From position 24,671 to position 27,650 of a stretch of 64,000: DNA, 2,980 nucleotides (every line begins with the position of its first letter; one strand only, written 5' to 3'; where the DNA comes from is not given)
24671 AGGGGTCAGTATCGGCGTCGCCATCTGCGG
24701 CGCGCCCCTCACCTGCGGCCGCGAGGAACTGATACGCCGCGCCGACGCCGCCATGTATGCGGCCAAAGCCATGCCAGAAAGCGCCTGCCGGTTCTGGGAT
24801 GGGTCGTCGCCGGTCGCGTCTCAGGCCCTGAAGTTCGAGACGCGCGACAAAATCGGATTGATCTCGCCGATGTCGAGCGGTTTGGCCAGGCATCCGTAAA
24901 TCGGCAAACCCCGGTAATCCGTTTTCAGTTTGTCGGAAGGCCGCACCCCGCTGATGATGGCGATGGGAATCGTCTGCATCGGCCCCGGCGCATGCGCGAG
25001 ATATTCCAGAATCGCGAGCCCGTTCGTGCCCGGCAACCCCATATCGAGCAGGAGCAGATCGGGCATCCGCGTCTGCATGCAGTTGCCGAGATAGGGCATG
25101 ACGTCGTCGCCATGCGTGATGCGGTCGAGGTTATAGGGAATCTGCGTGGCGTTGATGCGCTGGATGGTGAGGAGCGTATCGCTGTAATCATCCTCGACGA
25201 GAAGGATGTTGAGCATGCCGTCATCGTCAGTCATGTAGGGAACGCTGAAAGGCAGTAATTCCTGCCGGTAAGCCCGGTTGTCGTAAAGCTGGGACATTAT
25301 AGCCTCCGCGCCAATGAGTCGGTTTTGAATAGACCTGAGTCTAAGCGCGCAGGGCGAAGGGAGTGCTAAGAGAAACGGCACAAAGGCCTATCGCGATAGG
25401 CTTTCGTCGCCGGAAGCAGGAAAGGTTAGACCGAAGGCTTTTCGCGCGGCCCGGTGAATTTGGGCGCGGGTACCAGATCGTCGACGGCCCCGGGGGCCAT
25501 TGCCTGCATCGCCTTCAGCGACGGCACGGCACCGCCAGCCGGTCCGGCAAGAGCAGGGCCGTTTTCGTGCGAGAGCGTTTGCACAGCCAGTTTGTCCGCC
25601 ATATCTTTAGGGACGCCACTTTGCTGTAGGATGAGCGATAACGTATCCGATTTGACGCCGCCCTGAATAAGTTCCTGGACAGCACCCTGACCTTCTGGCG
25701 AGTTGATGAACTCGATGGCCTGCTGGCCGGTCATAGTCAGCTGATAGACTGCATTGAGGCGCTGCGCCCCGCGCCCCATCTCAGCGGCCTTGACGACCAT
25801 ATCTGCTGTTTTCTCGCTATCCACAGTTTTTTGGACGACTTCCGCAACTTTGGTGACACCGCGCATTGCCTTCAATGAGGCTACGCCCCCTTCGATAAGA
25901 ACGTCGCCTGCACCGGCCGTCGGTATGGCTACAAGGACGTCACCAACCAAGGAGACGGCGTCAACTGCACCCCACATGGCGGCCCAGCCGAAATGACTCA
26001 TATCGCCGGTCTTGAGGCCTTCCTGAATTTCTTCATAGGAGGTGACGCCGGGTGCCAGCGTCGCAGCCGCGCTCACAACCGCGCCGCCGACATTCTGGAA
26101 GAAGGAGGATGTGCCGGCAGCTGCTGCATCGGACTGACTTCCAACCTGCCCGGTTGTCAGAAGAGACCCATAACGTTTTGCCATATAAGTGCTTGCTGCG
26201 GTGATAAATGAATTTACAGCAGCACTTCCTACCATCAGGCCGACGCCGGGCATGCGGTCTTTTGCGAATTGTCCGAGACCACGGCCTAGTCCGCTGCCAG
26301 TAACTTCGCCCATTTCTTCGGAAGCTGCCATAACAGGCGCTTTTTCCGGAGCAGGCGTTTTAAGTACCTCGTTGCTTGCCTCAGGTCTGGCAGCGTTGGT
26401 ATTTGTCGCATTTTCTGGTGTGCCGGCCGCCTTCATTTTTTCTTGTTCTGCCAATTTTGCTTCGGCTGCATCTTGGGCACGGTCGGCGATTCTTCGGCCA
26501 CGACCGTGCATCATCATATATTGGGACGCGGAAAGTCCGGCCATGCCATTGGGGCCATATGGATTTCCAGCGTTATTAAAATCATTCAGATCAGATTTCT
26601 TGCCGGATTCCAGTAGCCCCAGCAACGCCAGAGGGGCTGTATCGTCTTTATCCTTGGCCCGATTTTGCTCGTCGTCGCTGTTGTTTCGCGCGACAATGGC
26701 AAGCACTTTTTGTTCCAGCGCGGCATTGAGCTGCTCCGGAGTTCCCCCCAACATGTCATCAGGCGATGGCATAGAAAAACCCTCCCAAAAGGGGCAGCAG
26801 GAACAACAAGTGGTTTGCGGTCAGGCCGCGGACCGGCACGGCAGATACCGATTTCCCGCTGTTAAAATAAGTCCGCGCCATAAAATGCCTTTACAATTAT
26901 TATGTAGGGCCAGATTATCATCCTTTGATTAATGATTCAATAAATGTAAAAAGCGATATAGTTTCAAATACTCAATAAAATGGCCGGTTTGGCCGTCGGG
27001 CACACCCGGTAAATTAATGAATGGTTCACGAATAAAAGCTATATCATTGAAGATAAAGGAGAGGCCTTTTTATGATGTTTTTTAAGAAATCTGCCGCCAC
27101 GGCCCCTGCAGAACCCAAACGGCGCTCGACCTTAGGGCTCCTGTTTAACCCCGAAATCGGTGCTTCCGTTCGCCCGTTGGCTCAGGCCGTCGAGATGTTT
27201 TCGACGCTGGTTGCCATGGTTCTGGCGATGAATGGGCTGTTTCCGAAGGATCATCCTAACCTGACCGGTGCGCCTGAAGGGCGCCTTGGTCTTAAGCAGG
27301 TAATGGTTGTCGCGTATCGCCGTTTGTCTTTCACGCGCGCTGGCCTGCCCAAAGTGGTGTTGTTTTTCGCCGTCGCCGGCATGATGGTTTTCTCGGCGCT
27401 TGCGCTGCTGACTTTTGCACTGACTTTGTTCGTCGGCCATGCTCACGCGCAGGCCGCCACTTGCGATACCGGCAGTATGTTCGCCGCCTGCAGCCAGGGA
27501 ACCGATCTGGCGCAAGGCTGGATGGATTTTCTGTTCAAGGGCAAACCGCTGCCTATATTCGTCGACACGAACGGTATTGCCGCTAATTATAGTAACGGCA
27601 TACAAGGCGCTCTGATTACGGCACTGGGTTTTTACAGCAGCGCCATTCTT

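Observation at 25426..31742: Orphan DotA/TraY-like membrane protein flanked by two large unknown proteins in a lower-G+C islet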

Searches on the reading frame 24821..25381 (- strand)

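Call 31: search_protein_families(library=pfam, proteins=[window:24821-25381:-], max_evalue=0.0001)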
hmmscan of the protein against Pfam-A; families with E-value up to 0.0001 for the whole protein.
window:24821-25381:- (186 aa): 1 family
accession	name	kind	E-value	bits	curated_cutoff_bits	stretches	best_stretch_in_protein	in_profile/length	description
PF00072.30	Response_reg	-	1.3e-09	38.7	30.2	1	59-174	1-106/111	Response regulator receiver domain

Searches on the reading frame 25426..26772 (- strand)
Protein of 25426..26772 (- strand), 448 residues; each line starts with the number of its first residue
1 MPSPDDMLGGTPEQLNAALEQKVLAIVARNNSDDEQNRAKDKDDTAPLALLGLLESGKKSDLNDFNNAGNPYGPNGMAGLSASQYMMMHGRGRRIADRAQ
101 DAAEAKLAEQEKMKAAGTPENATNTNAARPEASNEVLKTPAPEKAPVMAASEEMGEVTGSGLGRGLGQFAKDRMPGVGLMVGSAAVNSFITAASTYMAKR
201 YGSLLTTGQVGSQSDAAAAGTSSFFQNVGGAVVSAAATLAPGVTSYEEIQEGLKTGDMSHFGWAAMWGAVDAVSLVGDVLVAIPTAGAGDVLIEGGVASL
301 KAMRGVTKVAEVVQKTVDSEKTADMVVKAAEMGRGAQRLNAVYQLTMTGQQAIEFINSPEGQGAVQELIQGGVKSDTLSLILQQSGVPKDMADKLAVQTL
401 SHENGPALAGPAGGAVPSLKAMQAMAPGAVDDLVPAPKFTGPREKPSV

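Call 3: search_protein_families(library=pfam, proteins=[window:25426-26772:-], max_evalue=1)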
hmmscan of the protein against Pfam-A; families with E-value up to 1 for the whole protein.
window:25426-26772:- (448 aa): 0 families

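Call 4: search_protein_families(library=ncbifam, proteins=[window:25426-26772:-], max_evalue=1)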
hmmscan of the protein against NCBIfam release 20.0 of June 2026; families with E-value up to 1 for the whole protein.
window:25426-26772:- (448 aa): 0 families

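Call 24: find_homologous_proteins(query=window:25426-26772:-)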
Query window:25426-26772:- (448 aa): 1 proteins with E <= 0.001 among 8000 candidates.
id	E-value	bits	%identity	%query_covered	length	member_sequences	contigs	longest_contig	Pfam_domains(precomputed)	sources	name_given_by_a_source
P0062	3.3e-281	950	100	100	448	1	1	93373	-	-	-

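Call 40: search_solved_structures(query=window:25426-26772:-, max_evalue=10)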
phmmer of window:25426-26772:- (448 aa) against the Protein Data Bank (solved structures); distinct sequences matched with E-value up to 10: 0.

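Call 91: search_protein_families(library=padloc, proteins=[window:25426-26772:-], max_evalue=0.1)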
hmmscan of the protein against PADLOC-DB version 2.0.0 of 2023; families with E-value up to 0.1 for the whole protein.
window:25426-26772:- (448 aa): 0 families

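Call 92: search_protein_families(library=phrogs, proteins=[window:25426-26772:-], max_evalue=0.1)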
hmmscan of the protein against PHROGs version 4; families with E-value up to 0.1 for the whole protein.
window:25426-26772:- (448 aa): 1 family
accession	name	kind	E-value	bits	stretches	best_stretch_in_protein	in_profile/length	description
phrog_6063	-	unknown function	0.042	14.8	1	246-271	36-61/64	-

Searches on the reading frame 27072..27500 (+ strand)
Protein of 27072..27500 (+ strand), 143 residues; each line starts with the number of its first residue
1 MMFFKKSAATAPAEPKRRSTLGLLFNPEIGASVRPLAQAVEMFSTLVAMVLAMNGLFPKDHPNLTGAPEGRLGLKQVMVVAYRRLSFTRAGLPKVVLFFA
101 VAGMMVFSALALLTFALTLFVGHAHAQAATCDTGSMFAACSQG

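Call 53: search_protein_families(library=ncbifam, proteins=[window:27072-27500:+], max_evalue=1)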
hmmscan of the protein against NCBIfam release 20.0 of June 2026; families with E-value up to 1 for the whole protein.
window:27072-27500:+ (143 aa): 0 families
